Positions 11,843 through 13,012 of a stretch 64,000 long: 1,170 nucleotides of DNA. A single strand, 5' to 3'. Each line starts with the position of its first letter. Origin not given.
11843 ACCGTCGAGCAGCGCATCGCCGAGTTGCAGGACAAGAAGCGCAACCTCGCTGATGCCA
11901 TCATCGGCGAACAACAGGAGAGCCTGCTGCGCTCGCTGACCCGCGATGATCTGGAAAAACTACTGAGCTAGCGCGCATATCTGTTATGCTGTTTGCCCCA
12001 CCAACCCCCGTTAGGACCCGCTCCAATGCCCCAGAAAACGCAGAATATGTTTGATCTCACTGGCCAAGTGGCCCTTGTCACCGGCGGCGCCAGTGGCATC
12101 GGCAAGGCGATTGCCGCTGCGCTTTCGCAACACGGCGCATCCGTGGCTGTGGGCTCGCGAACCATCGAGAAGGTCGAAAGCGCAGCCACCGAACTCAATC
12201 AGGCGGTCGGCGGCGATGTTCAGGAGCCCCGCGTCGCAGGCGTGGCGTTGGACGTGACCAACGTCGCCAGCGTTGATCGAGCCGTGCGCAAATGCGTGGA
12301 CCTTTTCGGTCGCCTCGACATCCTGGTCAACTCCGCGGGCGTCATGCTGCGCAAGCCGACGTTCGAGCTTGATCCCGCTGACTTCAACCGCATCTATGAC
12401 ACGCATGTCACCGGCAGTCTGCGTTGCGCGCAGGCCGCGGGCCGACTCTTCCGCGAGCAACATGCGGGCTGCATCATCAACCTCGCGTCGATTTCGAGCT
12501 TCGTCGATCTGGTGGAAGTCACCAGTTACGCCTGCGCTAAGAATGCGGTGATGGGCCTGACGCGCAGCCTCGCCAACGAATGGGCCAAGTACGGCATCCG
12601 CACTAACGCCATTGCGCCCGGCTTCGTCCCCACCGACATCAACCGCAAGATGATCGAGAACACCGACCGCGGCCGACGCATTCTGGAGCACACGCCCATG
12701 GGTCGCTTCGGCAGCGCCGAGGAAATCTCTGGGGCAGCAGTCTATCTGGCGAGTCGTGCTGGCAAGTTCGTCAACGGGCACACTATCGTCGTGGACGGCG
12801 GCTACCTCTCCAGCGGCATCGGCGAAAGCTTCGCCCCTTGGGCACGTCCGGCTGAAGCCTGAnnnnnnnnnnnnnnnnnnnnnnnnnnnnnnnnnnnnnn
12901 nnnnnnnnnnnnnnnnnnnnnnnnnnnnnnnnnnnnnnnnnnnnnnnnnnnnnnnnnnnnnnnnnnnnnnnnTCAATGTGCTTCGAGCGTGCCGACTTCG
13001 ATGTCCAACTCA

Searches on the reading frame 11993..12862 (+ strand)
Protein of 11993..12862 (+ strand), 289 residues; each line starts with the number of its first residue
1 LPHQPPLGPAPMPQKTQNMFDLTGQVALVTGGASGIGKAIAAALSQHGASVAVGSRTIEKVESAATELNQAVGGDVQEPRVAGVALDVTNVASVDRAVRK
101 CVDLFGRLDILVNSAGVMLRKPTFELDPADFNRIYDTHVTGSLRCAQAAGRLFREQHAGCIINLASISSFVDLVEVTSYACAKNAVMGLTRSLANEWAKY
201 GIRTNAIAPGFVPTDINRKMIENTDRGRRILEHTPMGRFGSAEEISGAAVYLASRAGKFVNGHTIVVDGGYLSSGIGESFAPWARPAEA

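Call 25: search_protein_families(library=pfam, proteins=[window:11993-12862:+], max_evalue=1)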
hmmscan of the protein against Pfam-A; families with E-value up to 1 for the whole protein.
window:11993-12862:+ (289 aa): 11 families
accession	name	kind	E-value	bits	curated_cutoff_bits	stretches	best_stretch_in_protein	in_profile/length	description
PF13561.12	adh_short_C2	-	2.1e-60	204.7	27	1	33-271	3-235/236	Enoyl-(Acyl carrier protein) reductase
PF00106.31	adh_short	-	8e-52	176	26.6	1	25-222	1-192/195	short chain dehydrogenase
PF08659.16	KR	-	8e-16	58.9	22.6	1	27-208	3-174/180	KR domain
PF23441.1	SDR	-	1.2e-10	41.6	27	1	24-271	7-255/258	SDR-like rossmann domain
PF01370.27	Epimerase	-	1.9e-06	27.9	20.9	1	27-226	1-195/240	NAD dependent epimerase/dehydratase family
PF03435.24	Sacchrp_dh_NADP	-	0.00018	22.3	25.1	1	32-115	5-76/129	Saccharopine dehydrogenase NADP binding domain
PF16363.11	GDP_Man_Dehyd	-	0.0049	16.8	27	1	28-101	1-74/332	GDP-mannose 4,6 dehydratase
PF14246.11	TetR_C_7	-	0.024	15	22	1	49-105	58-113/119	AefR-like transcriptional repressor, C-terminal domain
PF01488.26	Shikimate_DH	-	0.063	13.8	24.3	1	21-70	9-58/138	Shikimate / quinate 5-dehydrogenase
PF02737.24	3HCDH_N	-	0.074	13.4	22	1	32-82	6-56/180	3-hydroxyacyl-CoA dehydrogenase, NAD binding domain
PF02882.25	THF_DHG_CYH_C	-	0.1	12.4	27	1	18-62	30-74/160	Tetrahydrofolate dehydrogenase/cyclohydrolase, NAD(P)-binding domain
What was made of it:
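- Tried and rejected: ORF 12011-12976 (-) lies antisense to a strong SDR gene (call 25).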
